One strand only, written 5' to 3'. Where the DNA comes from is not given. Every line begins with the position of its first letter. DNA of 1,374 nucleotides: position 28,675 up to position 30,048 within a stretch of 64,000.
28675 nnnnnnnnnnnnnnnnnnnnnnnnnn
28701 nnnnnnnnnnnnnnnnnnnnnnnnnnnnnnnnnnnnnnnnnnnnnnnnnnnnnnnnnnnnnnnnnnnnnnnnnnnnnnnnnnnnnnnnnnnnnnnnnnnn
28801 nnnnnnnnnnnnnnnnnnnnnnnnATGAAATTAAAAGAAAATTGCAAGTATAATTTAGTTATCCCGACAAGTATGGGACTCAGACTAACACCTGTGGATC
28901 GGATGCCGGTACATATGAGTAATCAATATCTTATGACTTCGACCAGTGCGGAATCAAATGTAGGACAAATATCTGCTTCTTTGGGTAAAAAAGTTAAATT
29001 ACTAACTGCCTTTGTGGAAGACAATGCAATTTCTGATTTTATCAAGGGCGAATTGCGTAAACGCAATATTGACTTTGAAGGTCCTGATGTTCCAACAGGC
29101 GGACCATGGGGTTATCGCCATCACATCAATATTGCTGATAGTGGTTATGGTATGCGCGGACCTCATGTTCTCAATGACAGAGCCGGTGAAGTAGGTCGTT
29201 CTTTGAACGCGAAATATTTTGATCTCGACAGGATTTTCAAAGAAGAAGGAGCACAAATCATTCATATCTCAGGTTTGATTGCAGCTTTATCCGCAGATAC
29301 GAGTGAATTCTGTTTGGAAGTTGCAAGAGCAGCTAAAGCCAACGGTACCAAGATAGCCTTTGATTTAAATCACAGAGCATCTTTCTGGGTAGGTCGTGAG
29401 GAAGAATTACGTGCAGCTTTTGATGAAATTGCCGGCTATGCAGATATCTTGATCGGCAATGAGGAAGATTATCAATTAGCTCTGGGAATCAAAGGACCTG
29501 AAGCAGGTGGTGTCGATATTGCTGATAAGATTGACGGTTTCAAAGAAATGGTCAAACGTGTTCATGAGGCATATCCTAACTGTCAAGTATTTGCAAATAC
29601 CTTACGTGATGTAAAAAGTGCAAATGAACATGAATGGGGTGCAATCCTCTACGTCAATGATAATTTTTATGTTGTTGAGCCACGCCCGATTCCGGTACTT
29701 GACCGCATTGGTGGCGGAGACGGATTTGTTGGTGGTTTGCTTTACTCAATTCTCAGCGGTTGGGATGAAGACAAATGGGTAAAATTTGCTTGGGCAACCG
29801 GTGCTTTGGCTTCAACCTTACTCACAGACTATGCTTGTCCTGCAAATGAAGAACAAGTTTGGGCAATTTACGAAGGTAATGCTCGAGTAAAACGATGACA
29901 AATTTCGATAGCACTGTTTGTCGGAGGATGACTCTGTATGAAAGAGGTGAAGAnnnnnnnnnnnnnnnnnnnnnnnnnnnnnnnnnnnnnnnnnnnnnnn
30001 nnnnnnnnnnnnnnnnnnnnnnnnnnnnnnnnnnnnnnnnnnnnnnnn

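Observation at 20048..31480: GntR-controlled accessory locus with an enzyme set matching no canonical pathway (best candidate for a new system)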

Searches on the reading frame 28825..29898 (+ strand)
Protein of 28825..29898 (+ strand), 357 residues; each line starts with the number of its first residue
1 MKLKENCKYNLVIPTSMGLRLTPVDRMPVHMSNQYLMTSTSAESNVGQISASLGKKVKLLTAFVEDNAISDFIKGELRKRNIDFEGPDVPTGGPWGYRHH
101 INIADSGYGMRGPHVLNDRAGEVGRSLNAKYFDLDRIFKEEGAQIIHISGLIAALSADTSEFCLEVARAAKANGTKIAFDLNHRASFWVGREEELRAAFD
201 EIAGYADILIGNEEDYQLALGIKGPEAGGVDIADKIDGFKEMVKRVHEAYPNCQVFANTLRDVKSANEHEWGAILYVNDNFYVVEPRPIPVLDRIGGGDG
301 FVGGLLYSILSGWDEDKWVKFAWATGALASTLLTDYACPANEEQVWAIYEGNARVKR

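Call 3: search_protein_families(library=pfam, proteins=[window:28825-29898:+])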
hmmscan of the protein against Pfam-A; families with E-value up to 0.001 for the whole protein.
window:28825-29898:+ (357 aa): 1 family
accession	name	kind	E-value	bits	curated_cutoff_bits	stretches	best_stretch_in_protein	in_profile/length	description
PF00294.29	PfkB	-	3.9e-20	72.8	25.8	1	143-329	130-289/302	pfkB family carbohydrate kinase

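Call 4: search_protein_families(library=ncbifam, proteins=[window:28825-29898:+])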
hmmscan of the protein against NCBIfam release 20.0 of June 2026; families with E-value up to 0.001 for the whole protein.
window:28825-29898:+ (357 aa): 13 families
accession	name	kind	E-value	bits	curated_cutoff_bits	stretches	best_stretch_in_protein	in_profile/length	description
NF041633.1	trifunc_aldol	exception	3.2e-53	181.1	700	1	16-353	249-574/580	KHG/KDPG aldolase/sugar kinase fusion protein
NF041332.1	KDG_KDGal_kin_Halo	equivalog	6.2e-27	94.9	440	2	19-225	12-209/320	bifunctional 2-dehydro-3-deoxygluconokinase/2-dehydro-3-deoxygalactonokinase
TIGR04382.1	myo_inos_iolC_N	equivalog_domain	4.3e-24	85.3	300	1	44-330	38-290/309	5-dehydro-2-deoxygluconokinase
NF040938.1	KDG_KDGal_kin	equivalog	1.6e-12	47.2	400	1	119-335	105-289/305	bifunctional 2-dehydro-3-deoxygluconokinase/2-dehydro-3-deoxygalactonokinase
NF006957.1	PRK09434.1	equivalog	3.1e-10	40.1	450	1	144-331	120-288/302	fructokinase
TIGR03168.1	1-PFK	subfamily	4.2e-08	32.5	216.4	1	272-331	224-283/305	hexose kinase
TIGR03828.1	pfkB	equivalog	1.4e-07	30.9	292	1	272-331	224-283/305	1-phosphofructokinase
NF052444.1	DhDoxglucKinKdgK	equivalog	2.4e-07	30.4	400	1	143-223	126-206/303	2-dehydro-3-deoxygluconokinase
NF007068.0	PRK09513.1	equivalog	2.8e-05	23.5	432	1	272-330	228-286/312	1-phosphofructokinase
NF007321.0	PRK09813.1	equivalog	3.7e-05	23.4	247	1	270-318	195-243/261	fructoselysine 6-kinase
NF047869.1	myo_kin_aldol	exception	0.00037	19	600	0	278-329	260-311/586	bifunctional 5-dehydro-2-deoxygluconokinase/5-dehydro-2-deoxyphosphogluconate aldolase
NF049991.1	TagKinase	equivalog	0.0004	19.3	420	0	143-243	135-230/321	tagatose kinase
NF053626.1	RibKinHalex1628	equivalog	0.00082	18.9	330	0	272-334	213-277/293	ATP-dependent ribose-1-phosphate kinase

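Call 58: find_homologous_proteins(query=window:28825-29895:+)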
Query window:28825-29895:+ (357 aa): 8000 proteins with E <= 0.001 among 8000 candidates; the best 120 are listed.
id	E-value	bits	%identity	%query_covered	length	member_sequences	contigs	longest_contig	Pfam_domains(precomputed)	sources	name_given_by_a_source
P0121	3.3e-242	821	100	100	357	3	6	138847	PF00294.30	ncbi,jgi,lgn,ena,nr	ncbi:MAG TPA: sugar kinase [Clostridiaceae bacterium]|nr:sugar kinase [Clostridiaceae bacterium]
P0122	1.8e-179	615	75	100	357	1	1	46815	PF00294.30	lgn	-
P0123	3.1e-174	598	71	100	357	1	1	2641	PF00294.30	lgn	-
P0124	3.2e-174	597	72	100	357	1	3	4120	PF00294.30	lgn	-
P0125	4.3e-174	597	71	100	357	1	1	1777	PF00294.30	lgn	-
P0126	4.3e-174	597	71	100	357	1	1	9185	PF00294.30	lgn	-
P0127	4.3e-174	597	71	100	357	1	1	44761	PF00294.30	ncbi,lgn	-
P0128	4.4e-174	597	71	100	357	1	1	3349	PF00294.30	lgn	-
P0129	1.1e-173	596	71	100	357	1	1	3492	PF00294.30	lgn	-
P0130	1.4e-173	595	71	100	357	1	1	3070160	PF00294.30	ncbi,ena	-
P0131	1.5e-173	595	71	100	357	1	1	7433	PF00294.30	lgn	-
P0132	2.0e-173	595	71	100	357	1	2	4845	PF00294.30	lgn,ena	-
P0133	2.0e-172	592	71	100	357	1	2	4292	PF00294.30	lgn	-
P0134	2.0e-172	592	71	100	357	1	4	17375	PF00294.30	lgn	-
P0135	2.1e-172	592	72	100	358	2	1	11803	PF00294.30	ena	-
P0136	4.5e-172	590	73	100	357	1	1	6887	PF00294.30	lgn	-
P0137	5.1e-172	590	72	100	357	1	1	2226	PF00294.30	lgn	-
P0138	6.7e-172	590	70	100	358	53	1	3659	PF00294.30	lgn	-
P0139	3.6e-171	587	72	100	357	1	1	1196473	PF00294.30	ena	-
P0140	5.4e-171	587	71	100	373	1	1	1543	PF00294.30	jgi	-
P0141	1.1e-170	586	71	100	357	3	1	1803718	PF00294.30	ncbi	-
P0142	1.5e-170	585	70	100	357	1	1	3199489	PF00294.30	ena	-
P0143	4.3e-170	584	71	100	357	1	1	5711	PF00294.30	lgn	-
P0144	7.8e-170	583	71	100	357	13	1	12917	PF00294.30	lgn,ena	-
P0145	2.0e-169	582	72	100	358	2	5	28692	PF00294.30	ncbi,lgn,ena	-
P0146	3.5e-169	581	72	100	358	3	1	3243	PF00294.30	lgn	-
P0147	3.7e-169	581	71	100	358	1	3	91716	PF00294.30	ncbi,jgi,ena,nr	ncbi:MAG: sugar kinase [Ruminococcaceae bacterium]|nr:sugar kinase [Oscillospiraceae bacterium]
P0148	5.1e-169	580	71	100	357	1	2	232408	PF00294.30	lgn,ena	-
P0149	6.0e-169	580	71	100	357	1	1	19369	PF00294.30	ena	-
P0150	6.9e-169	580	71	100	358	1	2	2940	PF00294.30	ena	-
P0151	1.3e-168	579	71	100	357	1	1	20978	PF00294.30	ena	-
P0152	2.6e-168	578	71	100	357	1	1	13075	PF00294.30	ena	-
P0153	3.1e-168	578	71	100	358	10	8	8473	PF00294.30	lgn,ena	-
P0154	2.1e-167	575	70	100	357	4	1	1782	PF00294.30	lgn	-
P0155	2.1e-167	575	71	100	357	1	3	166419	PF00294.30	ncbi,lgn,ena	-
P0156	4.4e-167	574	70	100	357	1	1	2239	PF00294.30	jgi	jgi:2-dehydro-3-deoxygluconokinase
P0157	5.5e-167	574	69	100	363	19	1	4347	PF00294.30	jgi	jgi:2-dehydro-3-deoxygluconokinase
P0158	6.4e-167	573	69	100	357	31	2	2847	PF00294.30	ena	-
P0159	6.4e-167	573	68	100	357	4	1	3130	PF00294.30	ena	-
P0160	8.2e-167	573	71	100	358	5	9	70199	PF00294.30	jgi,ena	-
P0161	9.9e-167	573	70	100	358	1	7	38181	PF00294.30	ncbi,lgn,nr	ncbi:MAG TPA: sugar kinase [Firmicutes bacterium]|nr:sugar kinase [Bacillota bacterium]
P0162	1.2e-166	573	70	100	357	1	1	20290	PF00294.30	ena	-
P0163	1.5e-166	572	69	100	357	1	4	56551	PF00294.30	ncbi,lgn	-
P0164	2.2e-166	572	71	100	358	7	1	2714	PF00294.30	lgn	-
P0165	2.2e-166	572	70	100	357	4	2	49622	PF00294.30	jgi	jgi:2-dehydro-3-deoxygluconokinase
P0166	2.9e-166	571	69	100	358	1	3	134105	PF00294.30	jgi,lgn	jgi:2-dehydro-3-deoxygluconokinase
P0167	3.3e-166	571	70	100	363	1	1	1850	PF00294.30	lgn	-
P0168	3.4e-166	571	69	100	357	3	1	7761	PF00294.30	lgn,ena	-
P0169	4.1e-166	571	69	100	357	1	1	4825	PF00294.30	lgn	-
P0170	4.2e-166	571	70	100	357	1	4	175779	PF00294.30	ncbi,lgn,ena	-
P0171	4.7e-166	571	69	100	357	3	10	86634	PF00294.30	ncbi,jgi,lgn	jgi:2-dehydro-3-deoxygluconokinase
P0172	4.8e-166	571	71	100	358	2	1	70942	PF00294.30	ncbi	-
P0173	5.6e-166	570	70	100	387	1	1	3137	PF00294.30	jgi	jgi:2-dehydro-3-deoxygluconokinase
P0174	5.9e-166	570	69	100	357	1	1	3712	PF00294.30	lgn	-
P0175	7.1e-166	570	70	100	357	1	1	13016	PF00294.30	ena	-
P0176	9.5e-166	570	69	100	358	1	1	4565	PF00294.30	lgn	-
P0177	1.4e-165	569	69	100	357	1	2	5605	PF00294.30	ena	-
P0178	2.0e-165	569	69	100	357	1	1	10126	PF00294.30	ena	-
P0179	2.0e-165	569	68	100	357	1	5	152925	PF00294.30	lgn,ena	-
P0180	2.0e-165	569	68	100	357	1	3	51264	PF00294.30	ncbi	-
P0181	2.2e-165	568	69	100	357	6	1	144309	PF00294.30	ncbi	-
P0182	2.4e-165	568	70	100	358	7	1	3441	PF00294.30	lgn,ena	-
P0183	2.5e-165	568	69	100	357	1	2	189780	PF00294.30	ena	-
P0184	2.6e-165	568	69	100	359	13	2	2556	PF00294.30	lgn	-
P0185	2.7e-165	568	68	100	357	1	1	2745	PF00294.30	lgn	-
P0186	2.7e-165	568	68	100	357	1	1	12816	PF00294.30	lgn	-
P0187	3.1e-165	568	69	100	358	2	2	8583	PF00294.30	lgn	-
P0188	3.2e-165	568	68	100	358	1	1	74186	PF00294.30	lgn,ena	-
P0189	3.3e-165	568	70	100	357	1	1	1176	PF00294.30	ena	-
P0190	3.4e-165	568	68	100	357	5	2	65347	PF00294.30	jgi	jgi:2-dehydro-3-deoxygluconokinase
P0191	3.7e-165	568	70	100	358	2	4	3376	PF00294.30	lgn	-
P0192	3.8e-165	568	68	100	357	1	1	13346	PF00294.30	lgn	-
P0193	3.8e-165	568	68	100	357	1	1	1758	PF00294.30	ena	-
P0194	4.6e-165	567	70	100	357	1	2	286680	PF00294.30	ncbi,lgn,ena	-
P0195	4.6e-165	567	69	100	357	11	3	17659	PF00294.30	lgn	-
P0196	4.7e-165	567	69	100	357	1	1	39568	PF00294.30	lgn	-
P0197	5.3e-165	567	68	100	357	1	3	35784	PF00294.30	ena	-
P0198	7.2e-165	567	68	100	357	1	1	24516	PF00294.30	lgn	-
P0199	7.3e-165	567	68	100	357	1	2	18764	PF00294.30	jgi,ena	jgi:2-dehydro-3-deoxygluconokinase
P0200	7.8e-165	567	67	100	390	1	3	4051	PF00294.30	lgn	-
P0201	9.4e-165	566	68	100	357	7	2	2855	PF00294.30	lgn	-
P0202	9.8e-165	566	69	100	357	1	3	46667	PF00294.30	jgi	jgi:2-dehydro-3-deoxygluconokinase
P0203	9.9e-165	566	68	100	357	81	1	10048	PF00294.30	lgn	-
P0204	1.0e-164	566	71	100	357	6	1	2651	PF00294.30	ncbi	-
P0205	1.1e-164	566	68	100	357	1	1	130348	PF00294.30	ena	-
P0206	1.2e-164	566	68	99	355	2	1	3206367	PF00294.30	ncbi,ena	-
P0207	1.5e-164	566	68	100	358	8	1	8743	PF00294.30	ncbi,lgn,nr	ncbi:MAG: sugar kinase [Sphaerochaetaceae bacterium]|nr:sugar kinase [Sphaerochaetaceae bacterium]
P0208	1.5e-164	566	69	100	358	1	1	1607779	PF00294.30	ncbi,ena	-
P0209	1.6e-164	566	68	100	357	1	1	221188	PF00294.30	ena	-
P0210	1.6e-164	566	69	100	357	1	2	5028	PF00294.30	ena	-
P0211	1.8e-164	565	68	100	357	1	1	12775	PF00294.30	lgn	-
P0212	1.9e-164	565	67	100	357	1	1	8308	PF00294.30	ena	-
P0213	2.0e-164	565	66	100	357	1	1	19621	PF00294.30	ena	-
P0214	2.3e-164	565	69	100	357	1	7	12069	PF00294.30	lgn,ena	-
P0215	2.4e-164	565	68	100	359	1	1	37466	PF00294.30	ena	-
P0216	2.5e-164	565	69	100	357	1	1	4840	PF00294.30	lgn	-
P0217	2.6e-164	565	68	100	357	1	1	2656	PF00294.30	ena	-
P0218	2.8e-164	565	66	100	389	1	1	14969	PF00294.30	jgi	-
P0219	2.8e-164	565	66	100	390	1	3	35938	PF00294.30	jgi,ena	-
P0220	3.5e-164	564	68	100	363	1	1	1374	PF00294.30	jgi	jgi:2-dehydro-3-deoxygluconokinase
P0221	3.6e-164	564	68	100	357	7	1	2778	PF00294.30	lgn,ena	-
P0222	4.3e-164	564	69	100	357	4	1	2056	PF00294.30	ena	-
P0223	5.1e-164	564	68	100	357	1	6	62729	PF00294.30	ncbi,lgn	-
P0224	5.8e-164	564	69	100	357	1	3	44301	PF00294.30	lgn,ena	-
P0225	6.8e-164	564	68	100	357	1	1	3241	PF00294.30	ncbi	-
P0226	6.8e-164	564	81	85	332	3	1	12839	PF00294.30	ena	-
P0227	7.0e-164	563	68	99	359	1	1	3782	PF00294.30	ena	-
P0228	8.7e-164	563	69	100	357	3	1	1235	PF00294.30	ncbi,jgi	jgi:2-dehydro-3-deoxygluconokinase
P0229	9.3e-164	563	68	100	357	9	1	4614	PF00294.30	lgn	-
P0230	9.6e-164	563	69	100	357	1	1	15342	PF00294.30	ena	-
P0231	1.0e-163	563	69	100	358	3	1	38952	PF00294.30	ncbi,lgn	ncbi:MAG: sugar kinase [Bacillota bacterium]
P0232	1.1e-163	563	68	100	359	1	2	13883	PF00294.30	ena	-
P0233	1.1e-163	563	69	100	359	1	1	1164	PF00294.30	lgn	-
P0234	1.1e-163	563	67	100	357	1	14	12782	PF00294.30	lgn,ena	-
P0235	1.1e-163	563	67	100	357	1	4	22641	PF00294.30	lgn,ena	-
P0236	1.7e-163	562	69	100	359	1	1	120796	PF00294.30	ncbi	-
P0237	1.8e-163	562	70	100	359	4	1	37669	PF00294.30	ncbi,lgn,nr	ncbi:sugar kinase [Christensenellaceae bacterium OttesenSCG-928-L17]|nr:sugar kinase [Christensenell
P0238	1.8e-163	562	68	100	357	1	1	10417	PF00294.30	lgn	-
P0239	2.3e-163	562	69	100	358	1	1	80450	PF00294.30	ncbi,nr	ncbi:MAG: 2-keto-3-deoxygluconate kinase [Bacteroidales bacterium 36-12]|nr:MAG: 2-keto-3-deoxygluco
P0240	2.3e-163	562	68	100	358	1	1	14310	PF00294.30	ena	-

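Call 59: find_encoding_contigs(protein=P0130, flank=6000, max_places=1)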
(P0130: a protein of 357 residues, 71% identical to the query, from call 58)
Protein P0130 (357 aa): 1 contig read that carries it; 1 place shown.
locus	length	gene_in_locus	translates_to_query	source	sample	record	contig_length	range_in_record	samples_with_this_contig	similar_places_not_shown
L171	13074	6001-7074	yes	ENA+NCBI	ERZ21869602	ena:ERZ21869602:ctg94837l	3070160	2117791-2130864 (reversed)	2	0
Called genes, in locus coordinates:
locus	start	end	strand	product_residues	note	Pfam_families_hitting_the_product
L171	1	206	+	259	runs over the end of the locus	PF00005:ABC_tran, PF13304:AAA_21 (faint), PF12399:BCA_ABC_TP_C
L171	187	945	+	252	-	PF00005:ABC_tran, PF13304:AAA_21 (faint)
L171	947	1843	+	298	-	PF08501:Shikimate_dh_N, PF01488:Shikimate_DH (weak)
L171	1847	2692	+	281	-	PF02615:Ldh_2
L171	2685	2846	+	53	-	PF02615:Ldh_2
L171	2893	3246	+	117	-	PF05222:AlaDh_PNT_N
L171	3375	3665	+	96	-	PF01262:AlaDh_PNT_C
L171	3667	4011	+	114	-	PF01262:AlaDh_PNT_C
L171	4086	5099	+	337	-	PF08240:ADH_N, PF00107:ADH_zinc_N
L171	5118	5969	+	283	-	PF00106:adh_short, PF13561:adh_short_C2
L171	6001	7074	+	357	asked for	PF00294:PfkB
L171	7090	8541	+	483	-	PF03446:NAD_binding_2, PF00393:6PGD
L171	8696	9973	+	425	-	PF09861:Lar_N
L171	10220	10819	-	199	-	PF02586:SRAP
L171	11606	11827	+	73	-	PF21757:DUF6870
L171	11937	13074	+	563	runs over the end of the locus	PF00239:Resolvase, PF07508:Recombinase, PF13408:Zn_ribbon_recom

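Call 60: find_encoding_contigs(protein=P0122, flank=6000, max_places=1)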
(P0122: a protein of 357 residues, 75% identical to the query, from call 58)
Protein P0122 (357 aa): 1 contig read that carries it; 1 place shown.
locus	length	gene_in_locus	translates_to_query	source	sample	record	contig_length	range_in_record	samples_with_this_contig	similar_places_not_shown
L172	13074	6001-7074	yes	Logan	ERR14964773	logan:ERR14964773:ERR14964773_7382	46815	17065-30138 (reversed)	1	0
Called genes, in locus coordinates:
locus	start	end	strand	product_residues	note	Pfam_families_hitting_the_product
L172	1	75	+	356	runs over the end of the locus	PF00532:Peripla_BP_1, PF13407:Peripla_BP_4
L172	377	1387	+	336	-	PF00532:Peripla_BP_1, PF13407:Peripla_BP_4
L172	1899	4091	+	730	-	PF00933:Glyco_hydro_3, PF01915:Glyco_hydro_3_C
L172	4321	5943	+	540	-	PF01232:Mannitol_dh, PF08125:Mannitol_dh_C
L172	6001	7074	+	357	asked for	PF00294:PfkB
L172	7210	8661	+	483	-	PF03446:NAD_binding_2, PF00393:6PGD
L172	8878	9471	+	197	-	PF17851:GH43_C2 (weak), PF07081:DUF1349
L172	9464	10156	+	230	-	PF01209:Ubie_methyltran, PF13489:Methyltransf_23, PF13847:Methyltransf_31, PF08241:Methyltransf_11, PF08242:Methyltransf_12, PF13649:Methyltransf_25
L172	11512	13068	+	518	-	-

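Call 61: find_encoding_contigs(protein=P0239, flank=6000, max_places=1)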
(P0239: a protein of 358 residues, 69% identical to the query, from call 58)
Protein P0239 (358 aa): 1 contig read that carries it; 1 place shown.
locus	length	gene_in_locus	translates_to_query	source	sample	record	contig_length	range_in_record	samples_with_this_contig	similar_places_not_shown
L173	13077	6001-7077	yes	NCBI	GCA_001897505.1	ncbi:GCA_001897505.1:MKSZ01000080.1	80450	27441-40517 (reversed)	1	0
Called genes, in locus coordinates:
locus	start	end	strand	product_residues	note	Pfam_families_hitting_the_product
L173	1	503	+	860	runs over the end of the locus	-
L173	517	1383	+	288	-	PF18942:DUF5689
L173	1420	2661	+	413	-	PF02368:Big_2, PF19886:DUF6359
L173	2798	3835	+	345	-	PF19580:Exo_endo_phos_3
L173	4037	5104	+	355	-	PF00356:LacI, PF13407:Peripla_BP_4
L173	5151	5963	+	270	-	PF00106:adh_short, PF01370:Epimerase (weak), PF08659:KR, PF13561:adh_short_C2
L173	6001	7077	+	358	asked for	PF00294:PfkB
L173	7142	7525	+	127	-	PF05635:23S_rRNA_IVP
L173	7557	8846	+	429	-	PF09861:Lar_N (weak)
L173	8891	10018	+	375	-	PF00389:2-Hacid_dh, PF02826:2-Hacid_dh_C, PF11890:DUF3410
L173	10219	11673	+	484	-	PF03446:NAD_binding_2, PF00393:6PGD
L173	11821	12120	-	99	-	PF12844:HTH_19, PF13560:HTH_31, PF01381:HTH_3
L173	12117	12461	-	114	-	PF05973:Gp49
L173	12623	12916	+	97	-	PF09907:HigB_toxin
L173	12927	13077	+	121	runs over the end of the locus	PF13560:HTH_31 (weak), PF01381:HTH_3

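Call 73: find_encoding_contigs(protein=P0141, flank=6000, max_places=1)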
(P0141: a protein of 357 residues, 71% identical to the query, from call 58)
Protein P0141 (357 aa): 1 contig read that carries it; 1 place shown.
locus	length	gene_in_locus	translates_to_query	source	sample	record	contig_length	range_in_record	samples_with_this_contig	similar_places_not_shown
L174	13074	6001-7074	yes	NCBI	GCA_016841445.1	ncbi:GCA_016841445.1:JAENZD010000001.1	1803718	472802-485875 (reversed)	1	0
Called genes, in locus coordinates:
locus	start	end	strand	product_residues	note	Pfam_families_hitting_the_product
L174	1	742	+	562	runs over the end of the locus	PF00128:Alpha-amylase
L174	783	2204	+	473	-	PF00370:FGGY_N, PF02782:FGGY_C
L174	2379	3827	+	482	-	PF03446:NAD_binding_2, PF00393:6PGD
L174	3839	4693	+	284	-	PF00106:adh_short, PF13561:adh_short_C2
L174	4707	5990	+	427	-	PF09861:Lar_N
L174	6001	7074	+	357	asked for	PF00294:PfkB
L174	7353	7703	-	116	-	PF01738:DLH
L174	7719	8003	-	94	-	PF01738:DLH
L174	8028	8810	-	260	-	PF13489:Methyltransf_23 (weak), PF08241:Methyltransf_11, PF08242:Methyltransf_12, PF13649:Methyltransf_25, PF13847:Methyltransf_31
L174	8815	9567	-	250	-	PF12705:PDDEXK_1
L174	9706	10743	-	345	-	PF01636:APH, PF01633:Choline_kinase (weak), PF19974:TCAD9 (faint)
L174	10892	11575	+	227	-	-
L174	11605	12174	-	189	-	PF28474:DUF8412, PF13376:OmdA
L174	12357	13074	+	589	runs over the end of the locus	-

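Call 74: find_encoding_contigs(protein=P0206, flank=6000, max_places=1)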
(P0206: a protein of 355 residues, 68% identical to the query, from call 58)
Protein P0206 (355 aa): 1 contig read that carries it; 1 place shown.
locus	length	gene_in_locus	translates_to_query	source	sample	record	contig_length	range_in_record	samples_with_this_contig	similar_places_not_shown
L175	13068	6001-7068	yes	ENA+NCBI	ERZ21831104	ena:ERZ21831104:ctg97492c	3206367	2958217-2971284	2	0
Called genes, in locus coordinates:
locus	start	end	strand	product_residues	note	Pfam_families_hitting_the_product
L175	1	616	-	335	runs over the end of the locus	PF01261:AP_endonuc_2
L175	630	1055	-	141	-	PF19906:CGDB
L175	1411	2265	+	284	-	PF00106:adh_short, PF08659:KR (weak), PF13561:adh_short_C2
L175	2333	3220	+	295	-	PF13419:HAD_2 (weak)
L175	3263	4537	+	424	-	PF09861:Lar_N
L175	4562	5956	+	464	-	PF02614:UxaC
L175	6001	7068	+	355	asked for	PF00294:PfkB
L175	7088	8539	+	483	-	PF03446:NAD_binding_2, PF00393:6PGD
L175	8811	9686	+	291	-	PF02311:AraC_binding, PF00165:HTH_AraC, PF12833:HTH_18, PF00165:HTH_AraC (weak)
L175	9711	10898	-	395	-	PF05977:MFS_3 (weak), PF13347:MFS_2 (faint), PF07690:MFS_1, PF00083:Sugar_tr (weak), PF07690:MFS_1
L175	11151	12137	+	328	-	PF04392:ABC_sub_bind, PF13407:Peripla_BP_4 (weak)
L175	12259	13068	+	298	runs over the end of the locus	PF02653:BPD_transp_2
